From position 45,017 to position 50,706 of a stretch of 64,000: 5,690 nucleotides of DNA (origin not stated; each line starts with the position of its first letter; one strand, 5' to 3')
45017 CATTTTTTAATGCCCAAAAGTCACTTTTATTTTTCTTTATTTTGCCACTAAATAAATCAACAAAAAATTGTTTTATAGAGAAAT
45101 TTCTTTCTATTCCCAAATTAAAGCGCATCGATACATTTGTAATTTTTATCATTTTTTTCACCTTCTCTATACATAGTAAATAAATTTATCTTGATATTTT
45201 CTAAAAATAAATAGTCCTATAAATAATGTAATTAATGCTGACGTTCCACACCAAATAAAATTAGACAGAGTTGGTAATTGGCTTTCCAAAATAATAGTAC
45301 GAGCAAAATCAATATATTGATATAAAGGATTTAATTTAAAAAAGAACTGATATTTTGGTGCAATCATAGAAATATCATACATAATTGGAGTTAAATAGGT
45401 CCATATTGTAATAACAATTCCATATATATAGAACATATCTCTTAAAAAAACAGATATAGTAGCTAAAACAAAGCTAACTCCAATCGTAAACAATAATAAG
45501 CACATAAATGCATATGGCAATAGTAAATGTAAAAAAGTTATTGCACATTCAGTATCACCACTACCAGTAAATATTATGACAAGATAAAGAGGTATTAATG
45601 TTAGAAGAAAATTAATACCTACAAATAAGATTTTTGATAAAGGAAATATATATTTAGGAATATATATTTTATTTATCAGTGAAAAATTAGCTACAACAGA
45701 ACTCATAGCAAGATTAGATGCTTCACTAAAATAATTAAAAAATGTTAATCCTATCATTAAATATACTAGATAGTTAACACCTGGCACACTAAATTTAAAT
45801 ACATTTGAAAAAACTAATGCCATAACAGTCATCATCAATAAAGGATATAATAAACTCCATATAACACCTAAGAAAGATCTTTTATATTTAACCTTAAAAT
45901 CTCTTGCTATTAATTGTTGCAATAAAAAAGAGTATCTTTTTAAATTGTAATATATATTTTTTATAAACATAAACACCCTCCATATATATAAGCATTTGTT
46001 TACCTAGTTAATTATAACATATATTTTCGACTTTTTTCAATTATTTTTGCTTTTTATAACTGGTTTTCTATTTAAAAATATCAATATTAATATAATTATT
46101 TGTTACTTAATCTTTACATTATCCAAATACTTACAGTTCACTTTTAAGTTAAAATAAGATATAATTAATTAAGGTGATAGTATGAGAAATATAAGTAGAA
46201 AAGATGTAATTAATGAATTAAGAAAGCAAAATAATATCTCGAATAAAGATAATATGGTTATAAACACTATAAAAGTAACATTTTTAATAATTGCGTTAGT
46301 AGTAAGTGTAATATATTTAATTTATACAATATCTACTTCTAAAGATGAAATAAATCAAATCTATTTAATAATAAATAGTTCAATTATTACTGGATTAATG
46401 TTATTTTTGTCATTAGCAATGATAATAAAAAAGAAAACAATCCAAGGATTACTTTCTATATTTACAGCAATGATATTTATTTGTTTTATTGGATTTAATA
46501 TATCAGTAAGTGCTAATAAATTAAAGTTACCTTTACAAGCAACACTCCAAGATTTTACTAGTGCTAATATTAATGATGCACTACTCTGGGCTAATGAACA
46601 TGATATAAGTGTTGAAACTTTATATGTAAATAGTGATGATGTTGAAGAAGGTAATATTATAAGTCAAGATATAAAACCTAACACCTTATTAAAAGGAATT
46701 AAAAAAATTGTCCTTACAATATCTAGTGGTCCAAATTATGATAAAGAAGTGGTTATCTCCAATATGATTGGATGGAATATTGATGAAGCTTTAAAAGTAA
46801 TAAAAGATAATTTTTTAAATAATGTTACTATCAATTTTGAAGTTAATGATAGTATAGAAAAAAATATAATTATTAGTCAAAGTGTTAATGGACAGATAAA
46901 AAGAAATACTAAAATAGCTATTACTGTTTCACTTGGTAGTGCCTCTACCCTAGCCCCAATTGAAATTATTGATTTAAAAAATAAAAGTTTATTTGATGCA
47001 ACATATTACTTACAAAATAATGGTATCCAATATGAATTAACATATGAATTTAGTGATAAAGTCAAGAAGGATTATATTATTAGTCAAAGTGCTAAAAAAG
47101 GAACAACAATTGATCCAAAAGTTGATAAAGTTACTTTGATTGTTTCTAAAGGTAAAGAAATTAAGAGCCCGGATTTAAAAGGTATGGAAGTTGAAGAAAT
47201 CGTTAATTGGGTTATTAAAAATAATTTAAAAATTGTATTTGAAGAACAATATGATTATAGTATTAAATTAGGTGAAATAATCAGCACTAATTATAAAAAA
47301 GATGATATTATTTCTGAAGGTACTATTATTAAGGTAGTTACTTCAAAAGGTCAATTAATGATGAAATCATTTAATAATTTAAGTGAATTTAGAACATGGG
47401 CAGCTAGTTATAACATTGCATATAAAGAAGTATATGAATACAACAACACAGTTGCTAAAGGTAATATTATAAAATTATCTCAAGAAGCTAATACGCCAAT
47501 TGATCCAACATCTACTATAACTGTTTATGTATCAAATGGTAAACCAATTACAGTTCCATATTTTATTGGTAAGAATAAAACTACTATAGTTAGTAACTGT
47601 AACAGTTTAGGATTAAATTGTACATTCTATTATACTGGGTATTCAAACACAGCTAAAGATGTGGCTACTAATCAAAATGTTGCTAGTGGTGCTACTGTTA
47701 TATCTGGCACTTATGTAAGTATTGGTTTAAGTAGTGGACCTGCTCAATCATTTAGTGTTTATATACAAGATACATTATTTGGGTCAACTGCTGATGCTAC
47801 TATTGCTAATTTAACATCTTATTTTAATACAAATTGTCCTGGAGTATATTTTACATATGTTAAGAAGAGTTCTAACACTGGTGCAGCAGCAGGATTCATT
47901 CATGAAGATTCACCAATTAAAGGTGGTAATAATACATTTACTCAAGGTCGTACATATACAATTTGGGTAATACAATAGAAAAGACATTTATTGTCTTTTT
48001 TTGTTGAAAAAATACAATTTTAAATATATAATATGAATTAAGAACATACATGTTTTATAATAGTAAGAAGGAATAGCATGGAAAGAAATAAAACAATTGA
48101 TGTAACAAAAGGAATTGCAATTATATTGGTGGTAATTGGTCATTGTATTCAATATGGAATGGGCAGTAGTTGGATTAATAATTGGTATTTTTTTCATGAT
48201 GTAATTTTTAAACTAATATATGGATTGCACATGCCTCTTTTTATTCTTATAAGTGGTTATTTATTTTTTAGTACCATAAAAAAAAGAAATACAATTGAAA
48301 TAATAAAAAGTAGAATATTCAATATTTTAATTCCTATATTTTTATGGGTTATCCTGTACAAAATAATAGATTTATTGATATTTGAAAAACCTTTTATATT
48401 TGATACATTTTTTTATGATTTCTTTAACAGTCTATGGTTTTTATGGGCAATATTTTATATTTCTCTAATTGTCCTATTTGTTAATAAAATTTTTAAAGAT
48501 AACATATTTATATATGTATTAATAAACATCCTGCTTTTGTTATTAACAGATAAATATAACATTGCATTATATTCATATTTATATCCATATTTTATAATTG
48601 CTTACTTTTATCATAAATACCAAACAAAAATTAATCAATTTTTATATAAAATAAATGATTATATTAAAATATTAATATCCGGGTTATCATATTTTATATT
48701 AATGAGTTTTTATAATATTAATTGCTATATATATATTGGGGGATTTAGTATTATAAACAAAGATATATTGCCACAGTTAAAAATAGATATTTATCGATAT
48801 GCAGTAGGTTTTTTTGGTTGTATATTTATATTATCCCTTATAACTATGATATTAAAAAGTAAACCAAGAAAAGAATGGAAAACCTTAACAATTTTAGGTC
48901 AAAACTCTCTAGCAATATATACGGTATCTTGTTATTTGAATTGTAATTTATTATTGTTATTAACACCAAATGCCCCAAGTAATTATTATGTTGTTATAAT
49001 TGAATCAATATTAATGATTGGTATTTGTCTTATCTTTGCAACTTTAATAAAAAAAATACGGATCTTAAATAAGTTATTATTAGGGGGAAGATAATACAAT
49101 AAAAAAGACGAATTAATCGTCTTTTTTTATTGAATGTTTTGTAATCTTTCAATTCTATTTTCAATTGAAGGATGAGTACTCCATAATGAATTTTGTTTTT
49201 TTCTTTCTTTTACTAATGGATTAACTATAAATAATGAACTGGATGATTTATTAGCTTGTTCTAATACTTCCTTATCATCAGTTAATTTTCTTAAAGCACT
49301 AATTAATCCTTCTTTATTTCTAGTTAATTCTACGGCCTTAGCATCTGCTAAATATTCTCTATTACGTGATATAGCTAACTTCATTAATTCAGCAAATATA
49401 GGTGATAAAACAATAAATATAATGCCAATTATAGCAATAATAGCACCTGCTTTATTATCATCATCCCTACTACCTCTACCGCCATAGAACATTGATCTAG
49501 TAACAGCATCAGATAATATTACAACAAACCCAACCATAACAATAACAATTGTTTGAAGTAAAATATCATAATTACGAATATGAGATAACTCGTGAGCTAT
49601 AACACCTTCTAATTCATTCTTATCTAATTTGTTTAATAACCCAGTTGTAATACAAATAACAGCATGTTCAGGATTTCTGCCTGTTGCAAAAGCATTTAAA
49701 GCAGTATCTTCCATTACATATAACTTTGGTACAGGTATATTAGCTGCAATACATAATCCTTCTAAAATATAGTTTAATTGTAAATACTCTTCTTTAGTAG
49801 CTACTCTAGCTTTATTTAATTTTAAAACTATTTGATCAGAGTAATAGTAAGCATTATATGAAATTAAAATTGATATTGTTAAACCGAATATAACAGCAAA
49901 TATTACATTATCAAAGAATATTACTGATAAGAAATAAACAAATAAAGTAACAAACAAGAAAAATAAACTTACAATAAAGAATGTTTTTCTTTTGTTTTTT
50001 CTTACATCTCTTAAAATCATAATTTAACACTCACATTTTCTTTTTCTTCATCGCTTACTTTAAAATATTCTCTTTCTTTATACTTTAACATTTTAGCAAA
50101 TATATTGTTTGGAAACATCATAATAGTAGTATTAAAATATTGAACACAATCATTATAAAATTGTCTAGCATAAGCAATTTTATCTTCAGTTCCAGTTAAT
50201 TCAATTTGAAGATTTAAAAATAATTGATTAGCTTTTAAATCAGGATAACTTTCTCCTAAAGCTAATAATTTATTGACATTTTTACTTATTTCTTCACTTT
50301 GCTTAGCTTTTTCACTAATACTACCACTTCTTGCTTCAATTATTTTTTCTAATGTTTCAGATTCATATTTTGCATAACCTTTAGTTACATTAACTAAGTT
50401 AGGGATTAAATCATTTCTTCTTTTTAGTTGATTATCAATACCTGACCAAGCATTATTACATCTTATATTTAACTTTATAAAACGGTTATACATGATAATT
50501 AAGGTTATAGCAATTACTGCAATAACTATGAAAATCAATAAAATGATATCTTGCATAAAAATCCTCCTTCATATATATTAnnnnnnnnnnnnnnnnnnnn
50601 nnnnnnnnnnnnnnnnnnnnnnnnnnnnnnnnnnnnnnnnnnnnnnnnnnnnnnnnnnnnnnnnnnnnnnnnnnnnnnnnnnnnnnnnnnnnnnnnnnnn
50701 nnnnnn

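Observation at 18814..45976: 27-kb composite surface-glycan locus combining teichoic-acid-type, O-antigen-type and capsule-type modules with two export routes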

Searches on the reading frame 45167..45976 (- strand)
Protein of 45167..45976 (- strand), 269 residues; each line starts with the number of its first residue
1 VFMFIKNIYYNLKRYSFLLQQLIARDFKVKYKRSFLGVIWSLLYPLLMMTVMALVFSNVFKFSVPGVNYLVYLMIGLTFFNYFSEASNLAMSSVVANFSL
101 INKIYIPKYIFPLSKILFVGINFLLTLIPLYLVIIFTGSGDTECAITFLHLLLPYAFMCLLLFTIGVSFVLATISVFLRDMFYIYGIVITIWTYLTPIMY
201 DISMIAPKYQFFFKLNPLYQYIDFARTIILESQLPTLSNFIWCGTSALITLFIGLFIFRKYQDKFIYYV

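Call 5: search_protein_families(library=pfam, proteins=[window:45167-45976:-], max_evalue=0.01)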
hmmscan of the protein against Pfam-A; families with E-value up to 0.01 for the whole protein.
window:45167-45976:- (269 aa): 1 family
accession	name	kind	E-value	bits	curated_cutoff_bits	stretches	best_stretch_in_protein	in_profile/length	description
PF01061.29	ABC2_membrane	-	8.2e-13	48.8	26.9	1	19-229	3-210/211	ABC-2 type transporter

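Call 13: search_protein_families(library=ncbifam, proteins=[window:45167-45976:-], max_evalue=0.001)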
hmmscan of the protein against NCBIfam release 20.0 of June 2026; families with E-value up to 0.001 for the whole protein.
window:45167-45976:- (269 aa): 1 family
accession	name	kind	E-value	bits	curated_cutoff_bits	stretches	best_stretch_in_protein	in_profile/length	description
NF050109.1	galactan_ABC_perm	equivalog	1.9e-18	66.9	380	1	18-269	23-272/272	galactan export ABC transporter permease subunit Wzm/RfbD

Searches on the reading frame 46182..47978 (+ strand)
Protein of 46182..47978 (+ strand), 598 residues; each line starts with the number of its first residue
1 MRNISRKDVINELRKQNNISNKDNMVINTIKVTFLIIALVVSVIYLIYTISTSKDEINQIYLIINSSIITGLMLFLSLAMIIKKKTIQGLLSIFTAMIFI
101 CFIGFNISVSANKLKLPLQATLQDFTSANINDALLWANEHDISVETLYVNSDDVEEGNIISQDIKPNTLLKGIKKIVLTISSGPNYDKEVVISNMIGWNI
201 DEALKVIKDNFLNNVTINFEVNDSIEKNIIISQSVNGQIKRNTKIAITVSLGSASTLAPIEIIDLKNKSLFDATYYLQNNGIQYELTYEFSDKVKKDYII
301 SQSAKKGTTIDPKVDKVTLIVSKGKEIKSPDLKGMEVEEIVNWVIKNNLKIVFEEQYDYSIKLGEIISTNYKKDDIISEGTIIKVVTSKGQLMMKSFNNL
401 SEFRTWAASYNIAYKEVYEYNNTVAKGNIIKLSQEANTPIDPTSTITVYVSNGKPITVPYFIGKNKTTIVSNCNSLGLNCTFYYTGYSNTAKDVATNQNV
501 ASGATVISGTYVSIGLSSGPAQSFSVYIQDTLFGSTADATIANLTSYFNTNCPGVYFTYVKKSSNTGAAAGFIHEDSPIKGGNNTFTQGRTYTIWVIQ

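Call 7: search_protein_families(library=pfam, proteins=[window:46182-47978:+], max_evalue=0.01)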
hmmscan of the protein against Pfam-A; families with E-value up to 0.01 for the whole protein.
window:46182-47978:+ (598 aa): 2 families
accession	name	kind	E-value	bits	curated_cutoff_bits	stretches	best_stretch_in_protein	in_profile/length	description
PF03793.24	PASTA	-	1.3e-50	169.6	23.2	5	261-323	2-64/64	PASTA domain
PF01616.22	Orbi_NS3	-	0.0069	16.4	27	0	8-90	63-147/179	Orbivirus NS3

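Call 33: search_protein_families(library=ncbifam, proteins=[window:46182-47978:+], max_evalue=0.001)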
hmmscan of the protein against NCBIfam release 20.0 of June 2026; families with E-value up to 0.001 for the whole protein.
window:46182-47978:+ (598 aa): 1 family
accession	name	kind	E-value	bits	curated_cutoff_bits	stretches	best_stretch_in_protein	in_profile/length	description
NF033483.0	PknB_PASTA_kin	equivalog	2.5e-45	155.6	450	2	87-322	333-563/563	Stk1 family PASTA domain-containing Ser/Thr kinase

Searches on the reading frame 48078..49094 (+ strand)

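Call 7: search_protein_families(library=pfam, proteins=[window:48078-49094:+], max_evalue=0.01)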
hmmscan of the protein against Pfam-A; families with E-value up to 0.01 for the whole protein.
window:48078-49094:+ (338 aa): 1 family
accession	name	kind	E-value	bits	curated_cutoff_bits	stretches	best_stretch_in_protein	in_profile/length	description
PF01757.29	Acyl_transf_3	-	3.4e-31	109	31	1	5-321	2-321/326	Acyltransferase domain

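Call 33: search_protein_families(library=ncbifam, proteins=[window:48078-49094:+], max_evalue=0.001)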
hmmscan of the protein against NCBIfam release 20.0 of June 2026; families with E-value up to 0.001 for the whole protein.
window:48078-49094:+ (338 aa): 1 family
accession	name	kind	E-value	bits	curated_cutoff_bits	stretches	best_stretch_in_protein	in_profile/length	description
NF042426.1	fucose_Ac_NolL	equivalog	5.2e-19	68.8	425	1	2-220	4-222/347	nodulation factor fucose acetyltransferase NolL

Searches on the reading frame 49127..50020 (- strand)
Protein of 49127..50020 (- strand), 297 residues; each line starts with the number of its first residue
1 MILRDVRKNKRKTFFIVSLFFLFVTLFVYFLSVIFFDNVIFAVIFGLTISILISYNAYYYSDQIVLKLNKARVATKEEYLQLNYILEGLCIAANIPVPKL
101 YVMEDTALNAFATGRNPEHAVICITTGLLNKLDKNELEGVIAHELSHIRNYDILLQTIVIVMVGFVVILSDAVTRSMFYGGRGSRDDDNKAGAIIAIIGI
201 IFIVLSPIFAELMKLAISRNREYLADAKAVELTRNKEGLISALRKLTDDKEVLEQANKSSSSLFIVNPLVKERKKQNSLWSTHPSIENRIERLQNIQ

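Call 16: search_protein_families(library=pfam, proteins=[window:49127-50020:-], max_evalue=0.0001)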
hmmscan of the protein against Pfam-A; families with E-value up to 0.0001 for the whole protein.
window:49127-50020:- (297 aa): 2 families
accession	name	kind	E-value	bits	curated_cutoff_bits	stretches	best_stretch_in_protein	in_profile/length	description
PF01435.24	Peptidase_M48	-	4.4e-33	115.1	20.3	1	81-296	6-185/186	Peptidase family M48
PF05569.17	Peptidase_M56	-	2.1e-05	24.3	31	1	120-162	176-218/296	BlaR1 peptidase M56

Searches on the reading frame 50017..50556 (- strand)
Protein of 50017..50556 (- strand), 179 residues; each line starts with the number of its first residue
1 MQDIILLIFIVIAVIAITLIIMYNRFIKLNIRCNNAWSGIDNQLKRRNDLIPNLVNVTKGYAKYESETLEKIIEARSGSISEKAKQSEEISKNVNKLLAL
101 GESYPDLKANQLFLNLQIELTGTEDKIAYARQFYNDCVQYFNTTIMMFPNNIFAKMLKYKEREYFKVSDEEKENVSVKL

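Call 16: search_protein_families(library=pfam, proteins=[window:50017-50556:-], max_evalue=0.0001)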
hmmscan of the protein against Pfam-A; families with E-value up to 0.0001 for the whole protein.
window:50017-50556:- (179 aa): 1 family
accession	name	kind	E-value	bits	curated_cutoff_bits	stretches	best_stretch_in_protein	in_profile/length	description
PF04011.17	LemA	-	5.5e-53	179.2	26.2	1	36-178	1-148/149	LemA family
